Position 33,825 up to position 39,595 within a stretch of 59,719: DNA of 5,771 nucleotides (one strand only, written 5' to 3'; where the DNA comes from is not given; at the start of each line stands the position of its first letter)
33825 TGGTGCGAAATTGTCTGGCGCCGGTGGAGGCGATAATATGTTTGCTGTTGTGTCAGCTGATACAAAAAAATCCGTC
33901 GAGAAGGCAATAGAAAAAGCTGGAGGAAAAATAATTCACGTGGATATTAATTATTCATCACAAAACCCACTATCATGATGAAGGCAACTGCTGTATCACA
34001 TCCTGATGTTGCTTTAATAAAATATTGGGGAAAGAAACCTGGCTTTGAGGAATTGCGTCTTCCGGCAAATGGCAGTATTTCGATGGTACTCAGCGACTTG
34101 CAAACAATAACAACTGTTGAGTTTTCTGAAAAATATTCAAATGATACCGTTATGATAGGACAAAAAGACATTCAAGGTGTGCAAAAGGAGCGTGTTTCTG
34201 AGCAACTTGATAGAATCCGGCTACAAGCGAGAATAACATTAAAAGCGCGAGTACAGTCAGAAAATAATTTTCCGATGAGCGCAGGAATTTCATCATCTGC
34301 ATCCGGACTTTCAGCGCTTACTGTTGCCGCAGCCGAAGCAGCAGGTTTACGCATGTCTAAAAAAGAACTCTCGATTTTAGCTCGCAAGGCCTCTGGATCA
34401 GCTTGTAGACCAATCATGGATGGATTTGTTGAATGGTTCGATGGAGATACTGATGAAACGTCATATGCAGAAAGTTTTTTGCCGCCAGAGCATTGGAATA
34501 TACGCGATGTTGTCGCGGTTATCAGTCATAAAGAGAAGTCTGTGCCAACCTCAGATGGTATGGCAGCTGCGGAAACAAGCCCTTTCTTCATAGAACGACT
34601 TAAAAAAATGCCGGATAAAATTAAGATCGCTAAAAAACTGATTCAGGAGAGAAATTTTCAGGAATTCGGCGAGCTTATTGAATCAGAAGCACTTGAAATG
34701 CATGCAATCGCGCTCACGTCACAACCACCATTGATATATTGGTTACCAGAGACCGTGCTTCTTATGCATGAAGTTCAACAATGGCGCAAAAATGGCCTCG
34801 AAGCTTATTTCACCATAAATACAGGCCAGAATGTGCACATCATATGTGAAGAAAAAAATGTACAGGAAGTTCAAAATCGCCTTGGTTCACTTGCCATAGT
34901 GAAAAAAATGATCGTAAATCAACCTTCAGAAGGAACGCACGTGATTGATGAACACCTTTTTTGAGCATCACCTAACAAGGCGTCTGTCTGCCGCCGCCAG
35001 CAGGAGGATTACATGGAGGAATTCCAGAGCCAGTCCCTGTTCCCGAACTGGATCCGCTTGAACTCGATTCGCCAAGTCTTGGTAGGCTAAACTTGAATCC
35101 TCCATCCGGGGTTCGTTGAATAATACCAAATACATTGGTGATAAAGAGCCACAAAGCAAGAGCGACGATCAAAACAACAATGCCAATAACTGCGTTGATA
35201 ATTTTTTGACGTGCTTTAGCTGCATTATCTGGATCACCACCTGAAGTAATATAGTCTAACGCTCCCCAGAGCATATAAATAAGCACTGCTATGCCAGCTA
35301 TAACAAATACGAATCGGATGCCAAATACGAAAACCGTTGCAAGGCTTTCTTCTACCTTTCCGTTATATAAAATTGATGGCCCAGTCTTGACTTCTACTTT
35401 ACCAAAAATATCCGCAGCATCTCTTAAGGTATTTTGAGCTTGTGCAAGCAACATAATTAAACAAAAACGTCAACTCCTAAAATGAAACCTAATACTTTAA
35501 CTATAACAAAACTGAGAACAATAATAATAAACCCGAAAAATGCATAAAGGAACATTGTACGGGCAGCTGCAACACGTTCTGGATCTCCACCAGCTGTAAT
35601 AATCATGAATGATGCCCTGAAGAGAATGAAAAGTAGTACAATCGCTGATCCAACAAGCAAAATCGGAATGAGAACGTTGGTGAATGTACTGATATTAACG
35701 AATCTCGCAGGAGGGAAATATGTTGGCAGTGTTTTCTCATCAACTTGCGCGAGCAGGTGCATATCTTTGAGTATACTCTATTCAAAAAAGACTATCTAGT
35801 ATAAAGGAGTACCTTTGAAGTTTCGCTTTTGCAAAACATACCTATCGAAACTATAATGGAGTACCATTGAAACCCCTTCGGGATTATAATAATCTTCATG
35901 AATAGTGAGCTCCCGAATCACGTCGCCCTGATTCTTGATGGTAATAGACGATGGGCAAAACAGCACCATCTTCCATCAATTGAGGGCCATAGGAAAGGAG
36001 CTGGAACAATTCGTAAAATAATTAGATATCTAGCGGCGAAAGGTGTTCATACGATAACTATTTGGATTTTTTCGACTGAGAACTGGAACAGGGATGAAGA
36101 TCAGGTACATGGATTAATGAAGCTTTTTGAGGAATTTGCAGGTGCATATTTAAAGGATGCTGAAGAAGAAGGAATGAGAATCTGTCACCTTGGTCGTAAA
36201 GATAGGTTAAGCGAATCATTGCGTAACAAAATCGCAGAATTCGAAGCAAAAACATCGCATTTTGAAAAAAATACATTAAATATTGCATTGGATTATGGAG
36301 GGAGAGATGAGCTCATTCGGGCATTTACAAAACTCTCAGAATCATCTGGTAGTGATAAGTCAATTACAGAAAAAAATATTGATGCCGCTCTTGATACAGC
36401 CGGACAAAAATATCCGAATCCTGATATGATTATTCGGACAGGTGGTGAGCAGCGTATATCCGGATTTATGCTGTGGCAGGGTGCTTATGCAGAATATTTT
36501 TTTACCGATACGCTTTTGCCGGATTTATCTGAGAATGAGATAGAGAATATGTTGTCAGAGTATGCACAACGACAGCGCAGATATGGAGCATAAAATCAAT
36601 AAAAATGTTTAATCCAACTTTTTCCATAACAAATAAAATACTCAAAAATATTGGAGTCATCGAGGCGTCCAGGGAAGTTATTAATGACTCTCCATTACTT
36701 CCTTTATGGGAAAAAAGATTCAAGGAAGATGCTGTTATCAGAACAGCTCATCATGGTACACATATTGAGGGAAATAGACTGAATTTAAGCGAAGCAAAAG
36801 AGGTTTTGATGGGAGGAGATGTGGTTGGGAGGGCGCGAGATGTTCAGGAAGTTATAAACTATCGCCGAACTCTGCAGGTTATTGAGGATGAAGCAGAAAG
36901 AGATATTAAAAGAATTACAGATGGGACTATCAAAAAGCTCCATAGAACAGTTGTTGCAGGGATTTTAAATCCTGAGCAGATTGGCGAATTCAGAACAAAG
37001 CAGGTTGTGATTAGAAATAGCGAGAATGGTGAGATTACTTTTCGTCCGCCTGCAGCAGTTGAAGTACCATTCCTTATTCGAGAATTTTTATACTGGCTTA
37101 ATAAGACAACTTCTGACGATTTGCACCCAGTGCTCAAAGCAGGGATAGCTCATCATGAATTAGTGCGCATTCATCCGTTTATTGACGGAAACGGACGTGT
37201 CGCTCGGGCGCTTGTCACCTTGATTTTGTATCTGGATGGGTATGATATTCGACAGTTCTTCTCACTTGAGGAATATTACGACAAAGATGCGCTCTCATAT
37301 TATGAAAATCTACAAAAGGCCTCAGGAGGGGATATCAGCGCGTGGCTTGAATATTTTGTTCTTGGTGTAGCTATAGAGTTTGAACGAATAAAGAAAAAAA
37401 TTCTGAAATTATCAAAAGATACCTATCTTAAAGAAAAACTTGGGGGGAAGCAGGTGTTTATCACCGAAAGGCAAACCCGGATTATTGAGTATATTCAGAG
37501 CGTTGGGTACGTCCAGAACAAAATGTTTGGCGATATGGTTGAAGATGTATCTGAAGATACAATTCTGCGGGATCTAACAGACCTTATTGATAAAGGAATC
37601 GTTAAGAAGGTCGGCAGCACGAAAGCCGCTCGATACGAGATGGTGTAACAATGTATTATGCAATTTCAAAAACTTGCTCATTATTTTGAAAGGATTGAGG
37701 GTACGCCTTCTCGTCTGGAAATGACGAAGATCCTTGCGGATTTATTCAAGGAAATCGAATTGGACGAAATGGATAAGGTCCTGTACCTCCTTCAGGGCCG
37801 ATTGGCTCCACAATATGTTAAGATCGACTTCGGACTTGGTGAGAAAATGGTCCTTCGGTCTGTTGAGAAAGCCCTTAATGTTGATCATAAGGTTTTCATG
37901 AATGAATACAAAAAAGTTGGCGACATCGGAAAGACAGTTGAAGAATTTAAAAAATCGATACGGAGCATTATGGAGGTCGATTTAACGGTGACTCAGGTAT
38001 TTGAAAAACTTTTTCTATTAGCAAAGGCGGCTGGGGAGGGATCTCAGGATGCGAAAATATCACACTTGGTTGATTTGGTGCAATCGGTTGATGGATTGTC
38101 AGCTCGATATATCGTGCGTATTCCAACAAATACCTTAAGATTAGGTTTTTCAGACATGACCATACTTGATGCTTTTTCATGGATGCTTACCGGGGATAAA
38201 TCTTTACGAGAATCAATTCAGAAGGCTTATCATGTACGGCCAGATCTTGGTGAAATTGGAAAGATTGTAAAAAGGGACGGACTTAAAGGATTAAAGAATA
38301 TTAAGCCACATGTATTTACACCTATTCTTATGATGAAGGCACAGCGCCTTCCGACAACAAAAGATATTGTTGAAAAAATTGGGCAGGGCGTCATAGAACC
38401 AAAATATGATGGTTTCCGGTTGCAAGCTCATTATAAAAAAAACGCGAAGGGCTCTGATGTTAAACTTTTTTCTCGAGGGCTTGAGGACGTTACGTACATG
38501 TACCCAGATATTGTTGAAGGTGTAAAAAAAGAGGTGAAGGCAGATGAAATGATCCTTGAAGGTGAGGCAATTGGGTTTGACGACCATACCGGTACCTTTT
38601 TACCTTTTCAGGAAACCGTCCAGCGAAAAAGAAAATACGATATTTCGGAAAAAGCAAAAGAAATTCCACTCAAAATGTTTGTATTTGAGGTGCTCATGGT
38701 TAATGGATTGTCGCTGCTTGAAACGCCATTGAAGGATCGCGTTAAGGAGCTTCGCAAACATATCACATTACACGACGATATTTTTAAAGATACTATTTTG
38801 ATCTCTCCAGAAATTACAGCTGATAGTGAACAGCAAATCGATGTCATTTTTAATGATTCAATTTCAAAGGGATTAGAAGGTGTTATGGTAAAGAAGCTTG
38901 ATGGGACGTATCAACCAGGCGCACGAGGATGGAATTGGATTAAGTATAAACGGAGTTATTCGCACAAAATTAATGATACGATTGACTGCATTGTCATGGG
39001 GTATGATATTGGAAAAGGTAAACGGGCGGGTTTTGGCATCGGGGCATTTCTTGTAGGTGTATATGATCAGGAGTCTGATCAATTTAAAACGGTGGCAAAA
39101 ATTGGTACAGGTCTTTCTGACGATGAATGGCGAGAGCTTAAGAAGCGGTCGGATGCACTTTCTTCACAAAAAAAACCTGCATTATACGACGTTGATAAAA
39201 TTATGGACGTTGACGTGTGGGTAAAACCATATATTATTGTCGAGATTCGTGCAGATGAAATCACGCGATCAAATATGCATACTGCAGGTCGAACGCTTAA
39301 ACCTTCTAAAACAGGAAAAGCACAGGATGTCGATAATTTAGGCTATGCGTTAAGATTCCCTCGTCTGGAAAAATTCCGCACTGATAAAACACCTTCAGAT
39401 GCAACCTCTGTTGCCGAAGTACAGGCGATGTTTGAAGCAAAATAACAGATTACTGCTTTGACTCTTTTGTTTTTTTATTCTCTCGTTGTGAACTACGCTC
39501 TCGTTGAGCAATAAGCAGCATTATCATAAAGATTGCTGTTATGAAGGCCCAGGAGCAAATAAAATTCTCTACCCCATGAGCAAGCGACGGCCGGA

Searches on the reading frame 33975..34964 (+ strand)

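Call 65: search_protein_families(library=pfam, proteins=[window:33975-34964:+], max_evalue=0.001)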
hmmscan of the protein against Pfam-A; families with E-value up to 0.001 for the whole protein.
window:33975-34964:+ (329 aa): 4 families
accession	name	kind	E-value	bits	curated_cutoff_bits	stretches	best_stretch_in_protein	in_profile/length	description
PF22700.2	MVD-like_N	-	3.5e-52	176.7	27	1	9-165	2-157/157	Diphosphomevalonate decarboxylase-like N-terminal domain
PF18376.6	MDD_C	-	4.1e-19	69.6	23.2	1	179-307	2-134/186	Mevalonate 5-diphosphate decarboxylase C-terminal domain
PF00288.32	GHMP_kinases_N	-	4.4e-09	36.9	22.3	1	89-149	16-79/87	GHMP kinases N terminal domain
PF21433.2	M3K_C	-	2.2e-05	25.3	27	1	202-296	13-104/105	Mevalonate-3-kinase, C-terminal domain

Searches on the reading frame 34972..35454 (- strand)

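Call 65: search_protein_families(library=pfam, proteins=[window:34972-35454:-], max_evalue=0.001)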
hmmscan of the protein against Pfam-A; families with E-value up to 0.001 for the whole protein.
window:34972-35454:- (160 aa): 1 family
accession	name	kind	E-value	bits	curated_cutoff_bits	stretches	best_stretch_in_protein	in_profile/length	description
PF18895.5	T4SS_pilin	-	2.9e-08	34.1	26.6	1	48-101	15-67/71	Type IV secretion system pilin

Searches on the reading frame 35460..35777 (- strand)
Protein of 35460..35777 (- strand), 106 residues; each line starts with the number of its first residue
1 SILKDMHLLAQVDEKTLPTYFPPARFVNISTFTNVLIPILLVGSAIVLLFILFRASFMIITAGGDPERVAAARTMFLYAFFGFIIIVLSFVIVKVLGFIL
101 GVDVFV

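Call 65: search_protein_families(library=pfam, proteins=[window:35460-35777:-], max_evalue=0.001)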
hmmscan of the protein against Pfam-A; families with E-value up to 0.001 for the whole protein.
window:35460-35777:- (106 aa): 1 family
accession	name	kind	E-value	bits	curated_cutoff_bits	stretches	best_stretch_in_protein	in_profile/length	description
PF18895.5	T4SS_pilin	-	2.2e-06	28.1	26.6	1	30-96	6-71/71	Type IV secretion system pilin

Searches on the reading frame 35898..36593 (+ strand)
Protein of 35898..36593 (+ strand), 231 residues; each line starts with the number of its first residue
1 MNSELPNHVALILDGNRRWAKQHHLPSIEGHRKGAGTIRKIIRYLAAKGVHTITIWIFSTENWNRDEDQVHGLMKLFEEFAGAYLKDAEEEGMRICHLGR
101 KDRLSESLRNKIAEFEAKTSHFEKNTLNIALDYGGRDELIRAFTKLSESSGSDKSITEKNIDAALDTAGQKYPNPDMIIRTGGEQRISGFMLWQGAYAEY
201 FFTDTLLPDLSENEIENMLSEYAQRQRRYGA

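Call 65: search_protein_families(library=pfam, proteins=[window:35898-36593:+], max_evalue=0.001)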
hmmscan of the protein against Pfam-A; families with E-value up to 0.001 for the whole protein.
window:35898-36593:+ (231 aa): 1 family
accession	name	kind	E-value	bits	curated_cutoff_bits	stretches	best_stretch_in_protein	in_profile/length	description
PF01255.24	Prenyltransf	-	1.5e-72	244.1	27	1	12-230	1-219/219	Putative undecaprenyl diphosphate synthase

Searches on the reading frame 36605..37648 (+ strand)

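Call 65: search_protein_families(library=pfam, proteins=[window:36605-37648:+], max_evalue=0.001)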
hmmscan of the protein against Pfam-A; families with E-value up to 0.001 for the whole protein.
window:36605-37648:+ (347 aa): 1 family
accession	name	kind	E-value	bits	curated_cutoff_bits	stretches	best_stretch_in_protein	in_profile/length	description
PF02661.23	Fic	-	7.6e-22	78.4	24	1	106-208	4-93/93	Fic/DOC family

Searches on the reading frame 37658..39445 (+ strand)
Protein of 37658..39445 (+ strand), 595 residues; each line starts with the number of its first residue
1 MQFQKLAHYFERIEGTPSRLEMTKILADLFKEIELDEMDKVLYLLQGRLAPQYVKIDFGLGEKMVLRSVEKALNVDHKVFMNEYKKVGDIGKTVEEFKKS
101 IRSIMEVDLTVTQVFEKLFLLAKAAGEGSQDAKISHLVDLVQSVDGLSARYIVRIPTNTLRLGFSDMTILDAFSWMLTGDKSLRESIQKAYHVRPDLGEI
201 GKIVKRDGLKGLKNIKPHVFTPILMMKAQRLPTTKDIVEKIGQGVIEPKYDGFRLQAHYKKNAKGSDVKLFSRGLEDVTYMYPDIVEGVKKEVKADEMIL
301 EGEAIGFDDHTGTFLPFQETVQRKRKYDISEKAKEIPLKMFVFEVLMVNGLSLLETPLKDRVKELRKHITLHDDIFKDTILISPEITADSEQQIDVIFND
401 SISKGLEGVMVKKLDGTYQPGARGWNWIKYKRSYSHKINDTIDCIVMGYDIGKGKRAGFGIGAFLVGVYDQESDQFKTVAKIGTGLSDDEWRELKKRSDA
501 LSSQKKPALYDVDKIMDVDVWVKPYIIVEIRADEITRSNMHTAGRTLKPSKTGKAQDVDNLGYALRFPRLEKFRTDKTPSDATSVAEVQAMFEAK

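Call 10: search_protein_families(library=pfam, proteins=[window:37658-39445:+], max_evalue=0.001)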
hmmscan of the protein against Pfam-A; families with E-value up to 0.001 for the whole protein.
window:37658-39445:+ (595 aa): 3 families
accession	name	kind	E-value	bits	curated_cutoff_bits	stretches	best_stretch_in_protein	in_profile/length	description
PF01068.26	DNA_ligase_A_M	-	1.4e-51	175.5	26.2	1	226-431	2-204/204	ATP dependent DNA ligase domain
PF04675.19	DNA_ligase_A_N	-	2.9e-38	132.2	24.6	1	2-174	1-174/174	DNA ligase N terminus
PF04679.21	DNA_ligase_A_C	-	8.9e-21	74.6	27.5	1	460-577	4-94/94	ATP dependent DNA ligase C terminal region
